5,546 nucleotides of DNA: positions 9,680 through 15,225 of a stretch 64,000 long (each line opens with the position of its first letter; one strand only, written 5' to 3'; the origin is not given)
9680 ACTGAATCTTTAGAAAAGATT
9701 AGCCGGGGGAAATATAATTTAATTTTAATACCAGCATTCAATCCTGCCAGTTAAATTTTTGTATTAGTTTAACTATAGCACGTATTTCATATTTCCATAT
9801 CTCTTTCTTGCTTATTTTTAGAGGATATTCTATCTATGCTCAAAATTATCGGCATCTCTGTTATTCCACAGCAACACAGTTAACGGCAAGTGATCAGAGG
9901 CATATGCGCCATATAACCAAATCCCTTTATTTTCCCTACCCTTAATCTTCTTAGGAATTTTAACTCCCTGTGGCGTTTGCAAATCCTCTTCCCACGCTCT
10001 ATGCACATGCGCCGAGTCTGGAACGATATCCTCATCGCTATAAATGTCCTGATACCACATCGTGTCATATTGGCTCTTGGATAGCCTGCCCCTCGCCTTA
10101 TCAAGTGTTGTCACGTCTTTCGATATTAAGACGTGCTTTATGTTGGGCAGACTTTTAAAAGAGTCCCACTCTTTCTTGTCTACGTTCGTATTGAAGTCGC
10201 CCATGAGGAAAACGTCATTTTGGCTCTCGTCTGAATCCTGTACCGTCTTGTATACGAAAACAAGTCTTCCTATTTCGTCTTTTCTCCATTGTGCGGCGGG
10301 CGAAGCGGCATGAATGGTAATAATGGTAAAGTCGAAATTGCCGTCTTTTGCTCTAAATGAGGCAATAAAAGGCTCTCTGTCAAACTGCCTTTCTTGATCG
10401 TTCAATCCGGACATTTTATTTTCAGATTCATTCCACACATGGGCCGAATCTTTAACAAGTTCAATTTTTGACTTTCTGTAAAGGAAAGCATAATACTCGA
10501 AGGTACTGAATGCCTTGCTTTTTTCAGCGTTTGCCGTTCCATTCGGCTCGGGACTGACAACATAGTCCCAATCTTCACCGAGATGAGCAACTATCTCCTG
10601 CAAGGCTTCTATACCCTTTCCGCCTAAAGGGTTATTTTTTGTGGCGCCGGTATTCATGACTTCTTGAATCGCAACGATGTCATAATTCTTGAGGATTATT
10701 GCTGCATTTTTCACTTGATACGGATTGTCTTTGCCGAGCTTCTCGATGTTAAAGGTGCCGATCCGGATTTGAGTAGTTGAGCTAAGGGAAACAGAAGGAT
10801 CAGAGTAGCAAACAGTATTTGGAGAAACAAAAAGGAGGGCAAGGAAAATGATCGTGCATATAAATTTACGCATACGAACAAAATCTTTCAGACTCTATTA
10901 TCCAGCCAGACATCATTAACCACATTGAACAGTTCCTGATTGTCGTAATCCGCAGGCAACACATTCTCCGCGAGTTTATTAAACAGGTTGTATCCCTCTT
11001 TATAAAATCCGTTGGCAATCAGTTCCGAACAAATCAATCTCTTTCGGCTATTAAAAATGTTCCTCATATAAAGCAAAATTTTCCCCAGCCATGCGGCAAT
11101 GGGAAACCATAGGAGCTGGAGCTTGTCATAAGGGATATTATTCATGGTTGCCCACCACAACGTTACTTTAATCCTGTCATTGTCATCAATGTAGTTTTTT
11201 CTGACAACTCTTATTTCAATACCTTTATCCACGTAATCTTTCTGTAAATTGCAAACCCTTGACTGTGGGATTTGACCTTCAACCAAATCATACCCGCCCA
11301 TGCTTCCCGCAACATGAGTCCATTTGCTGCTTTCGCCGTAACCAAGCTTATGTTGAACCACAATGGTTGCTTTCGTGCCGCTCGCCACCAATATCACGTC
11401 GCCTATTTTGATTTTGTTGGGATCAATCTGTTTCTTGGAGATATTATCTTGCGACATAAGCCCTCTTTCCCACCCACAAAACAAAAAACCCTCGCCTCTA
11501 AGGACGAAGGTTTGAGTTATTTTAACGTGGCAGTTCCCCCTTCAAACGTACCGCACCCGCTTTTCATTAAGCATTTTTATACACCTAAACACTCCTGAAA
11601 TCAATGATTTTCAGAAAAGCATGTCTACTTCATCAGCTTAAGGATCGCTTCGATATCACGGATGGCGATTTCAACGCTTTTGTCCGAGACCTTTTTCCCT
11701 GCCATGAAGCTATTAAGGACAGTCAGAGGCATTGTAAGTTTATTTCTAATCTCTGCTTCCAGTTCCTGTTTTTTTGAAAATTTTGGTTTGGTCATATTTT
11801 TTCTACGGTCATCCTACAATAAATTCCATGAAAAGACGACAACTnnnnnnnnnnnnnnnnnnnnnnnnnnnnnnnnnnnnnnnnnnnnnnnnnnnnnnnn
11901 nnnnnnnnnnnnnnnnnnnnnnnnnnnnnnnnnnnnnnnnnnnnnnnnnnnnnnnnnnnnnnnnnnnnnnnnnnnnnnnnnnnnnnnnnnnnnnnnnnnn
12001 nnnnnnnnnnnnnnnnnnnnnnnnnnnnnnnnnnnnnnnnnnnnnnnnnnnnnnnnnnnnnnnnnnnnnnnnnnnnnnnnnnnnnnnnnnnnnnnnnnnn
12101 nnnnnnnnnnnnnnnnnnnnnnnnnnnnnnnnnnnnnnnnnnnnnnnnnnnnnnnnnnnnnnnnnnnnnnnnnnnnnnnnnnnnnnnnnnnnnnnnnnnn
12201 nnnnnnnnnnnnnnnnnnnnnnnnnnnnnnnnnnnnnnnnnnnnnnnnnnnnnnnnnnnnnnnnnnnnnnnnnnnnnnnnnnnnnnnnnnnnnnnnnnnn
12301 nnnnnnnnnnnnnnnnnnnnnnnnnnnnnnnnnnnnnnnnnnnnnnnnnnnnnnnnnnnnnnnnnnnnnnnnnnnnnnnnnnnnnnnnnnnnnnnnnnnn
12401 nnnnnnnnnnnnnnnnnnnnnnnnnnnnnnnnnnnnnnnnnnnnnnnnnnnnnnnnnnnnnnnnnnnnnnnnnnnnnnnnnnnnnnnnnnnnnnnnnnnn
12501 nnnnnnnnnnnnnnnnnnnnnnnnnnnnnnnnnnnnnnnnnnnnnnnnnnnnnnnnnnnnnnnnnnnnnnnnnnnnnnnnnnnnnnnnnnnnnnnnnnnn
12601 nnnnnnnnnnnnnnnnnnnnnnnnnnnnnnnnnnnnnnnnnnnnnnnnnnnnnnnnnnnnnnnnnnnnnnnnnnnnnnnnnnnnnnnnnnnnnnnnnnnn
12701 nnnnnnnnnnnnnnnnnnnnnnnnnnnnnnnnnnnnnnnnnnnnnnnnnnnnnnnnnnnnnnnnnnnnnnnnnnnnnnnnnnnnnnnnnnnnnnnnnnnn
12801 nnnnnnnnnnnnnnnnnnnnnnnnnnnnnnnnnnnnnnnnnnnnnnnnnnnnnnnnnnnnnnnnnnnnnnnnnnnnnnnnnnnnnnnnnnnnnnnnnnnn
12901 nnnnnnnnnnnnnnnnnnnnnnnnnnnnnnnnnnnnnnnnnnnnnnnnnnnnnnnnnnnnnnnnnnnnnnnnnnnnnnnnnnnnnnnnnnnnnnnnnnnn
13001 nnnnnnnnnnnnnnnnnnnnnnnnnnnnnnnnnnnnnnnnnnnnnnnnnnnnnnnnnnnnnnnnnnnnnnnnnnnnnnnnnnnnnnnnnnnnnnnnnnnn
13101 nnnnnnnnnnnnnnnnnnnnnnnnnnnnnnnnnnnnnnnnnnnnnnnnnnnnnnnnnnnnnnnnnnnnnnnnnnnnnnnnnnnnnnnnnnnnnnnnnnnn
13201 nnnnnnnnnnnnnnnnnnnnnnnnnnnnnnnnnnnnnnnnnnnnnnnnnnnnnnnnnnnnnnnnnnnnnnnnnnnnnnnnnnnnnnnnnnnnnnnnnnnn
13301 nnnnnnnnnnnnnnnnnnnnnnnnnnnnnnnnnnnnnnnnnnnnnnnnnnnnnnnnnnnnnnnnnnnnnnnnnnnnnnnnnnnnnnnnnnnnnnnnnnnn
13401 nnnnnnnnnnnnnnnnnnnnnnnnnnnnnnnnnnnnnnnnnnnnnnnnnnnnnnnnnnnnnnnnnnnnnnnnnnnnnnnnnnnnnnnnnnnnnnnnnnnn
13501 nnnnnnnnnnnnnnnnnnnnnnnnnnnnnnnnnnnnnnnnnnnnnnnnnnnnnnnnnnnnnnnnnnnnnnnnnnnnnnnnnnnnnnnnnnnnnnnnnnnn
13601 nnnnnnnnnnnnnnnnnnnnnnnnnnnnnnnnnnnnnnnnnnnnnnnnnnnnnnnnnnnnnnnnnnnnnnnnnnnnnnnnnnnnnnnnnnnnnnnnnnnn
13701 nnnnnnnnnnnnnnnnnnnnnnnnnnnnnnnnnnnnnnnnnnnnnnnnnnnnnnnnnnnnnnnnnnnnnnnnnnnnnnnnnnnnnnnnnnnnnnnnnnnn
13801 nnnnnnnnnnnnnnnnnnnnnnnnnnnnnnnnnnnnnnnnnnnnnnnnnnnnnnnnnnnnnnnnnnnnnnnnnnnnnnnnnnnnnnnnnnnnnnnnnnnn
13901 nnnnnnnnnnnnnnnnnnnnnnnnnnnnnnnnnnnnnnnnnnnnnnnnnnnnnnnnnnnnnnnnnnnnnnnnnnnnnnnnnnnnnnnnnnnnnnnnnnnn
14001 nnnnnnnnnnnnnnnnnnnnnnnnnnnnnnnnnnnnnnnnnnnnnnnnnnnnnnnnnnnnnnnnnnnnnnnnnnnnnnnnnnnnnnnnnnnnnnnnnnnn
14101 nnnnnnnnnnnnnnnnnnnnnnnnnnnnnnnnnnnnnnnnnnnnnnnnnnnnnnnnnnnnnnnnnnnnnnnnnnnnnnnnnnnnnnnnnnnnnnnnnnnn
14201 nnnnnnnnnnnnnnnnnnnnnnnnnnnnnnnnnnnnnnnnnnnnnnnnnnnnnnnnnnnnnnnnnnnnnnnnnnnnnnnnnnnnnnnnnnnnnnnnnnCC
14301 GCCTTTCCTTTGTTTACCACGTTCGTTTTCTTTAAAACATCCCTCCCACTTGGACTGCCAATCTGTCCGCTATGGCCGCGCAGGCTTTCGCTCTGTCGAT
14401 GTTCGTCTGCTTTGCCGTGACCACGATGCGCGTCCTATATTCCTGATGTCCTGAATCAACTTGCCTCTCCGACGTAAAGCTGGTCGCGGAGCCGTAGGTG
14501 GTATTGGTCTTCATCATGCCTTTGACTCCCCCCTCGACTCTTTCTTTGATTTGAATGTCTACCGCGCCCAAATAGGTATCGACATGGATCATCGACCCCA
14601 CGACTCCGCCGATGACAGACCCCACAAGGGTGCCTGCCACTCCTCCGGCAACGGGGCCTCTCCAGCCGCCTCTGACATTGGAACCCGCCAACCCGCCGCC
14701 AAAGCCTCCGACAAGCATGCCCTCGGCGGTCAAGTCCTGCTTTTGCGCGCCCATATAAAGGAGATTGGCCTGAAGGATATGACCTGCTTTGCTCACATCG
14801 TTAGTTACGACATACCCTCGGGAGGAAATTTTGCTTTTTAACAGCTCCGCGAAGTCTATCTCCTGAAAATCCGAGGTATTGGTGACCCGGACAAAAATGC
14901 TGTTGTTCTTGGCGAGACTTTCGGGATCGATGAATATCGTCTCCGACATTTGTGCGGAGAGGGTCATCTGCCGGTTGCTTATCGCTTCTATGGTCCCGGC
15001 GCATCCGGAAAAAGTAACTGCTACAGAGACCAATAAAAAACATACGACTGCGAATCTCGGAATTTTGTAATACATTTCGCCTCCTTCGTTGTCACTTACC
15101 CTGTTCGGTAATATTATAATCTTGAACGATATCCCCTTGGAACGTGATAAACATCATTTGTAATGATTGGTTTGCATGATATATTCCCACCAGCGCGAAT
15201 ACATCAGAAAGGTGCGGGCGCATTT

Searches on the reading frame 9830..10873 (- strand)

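Call 5: search_protein_families(library=pfam, proteins=[window:9830-10873:-], max_evalue=0.01)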
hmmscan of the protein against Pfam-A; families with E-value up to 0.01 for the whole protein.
window:9830-10873:- (347 aa): 1 family
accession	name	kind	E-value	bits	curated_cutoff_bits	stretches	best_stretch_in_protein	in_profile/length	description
PF03372.29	Exo_endo_phos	-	1.4e-07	31.9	24.5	1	39-232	1-159/225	Endonuclease/Exonuclease/phosphatase family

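Call 6: search_protein_families(library=padloc, proteins=[window:9830-10873:-], max_evalue=0.01)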
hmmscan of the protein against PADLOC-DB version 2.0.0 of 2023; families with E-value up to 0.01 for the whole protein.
window:9830-10873:- (347 aa): 0 families

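Call 7: search_protein_families(library=ncbifam, proteins=[window:9830-10873:-], max_evalue=0.01)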
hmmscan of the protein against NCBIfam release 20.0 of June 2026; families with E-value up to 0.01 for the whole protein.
window:9830-10873:- (347 aa): 2 families
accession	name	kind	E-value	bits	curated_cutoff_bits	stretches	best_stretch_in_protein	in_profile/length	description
NF045851.1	mem_nucl_MnuA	subfamily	2.8e-20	73.5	185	1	38-330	1-310/317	MnuA family membrane nuclease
NF033681.1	ExeM_NucH_DNase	subfamily_domain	5.6e-09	35.4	300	1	58-195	281-397/546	ExeM/NucH family extracellular endonuclease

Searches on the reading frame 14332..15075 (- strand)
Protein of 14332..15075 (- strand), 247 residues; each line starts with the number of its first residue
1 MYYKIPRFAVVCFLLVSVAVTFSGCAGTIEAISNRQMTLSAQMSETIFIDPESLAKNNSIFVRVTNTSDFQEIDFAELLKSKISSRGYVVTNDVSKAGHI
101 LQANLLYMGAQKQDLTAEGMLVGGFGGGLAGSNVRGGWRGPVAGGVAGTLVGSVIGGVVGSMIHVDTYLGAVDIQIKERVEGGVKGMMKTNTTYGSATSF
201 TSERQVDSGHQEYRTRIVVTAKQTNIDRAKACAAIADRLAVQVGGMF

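Call 55: search_protein_families(library=pfam, proteins=[window:14332-15075:-], max_evalue=0.001)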
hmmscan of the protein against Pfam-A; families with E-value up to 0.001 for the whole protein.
window:14332-15075:- (247 aa): 2 families
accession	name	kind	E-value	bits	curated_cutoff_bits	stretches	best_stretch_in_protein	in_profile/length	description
PF05818.17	TraT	-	2.2e-51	175.1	31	1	38-247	3-214/214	Enterobacterial TraT complement resistance protein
PF05433.20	Rick_17kDa_Anti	-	8.9e-05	22.8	24.2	1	119-160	2-43/43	Glycine zipper 2TM domain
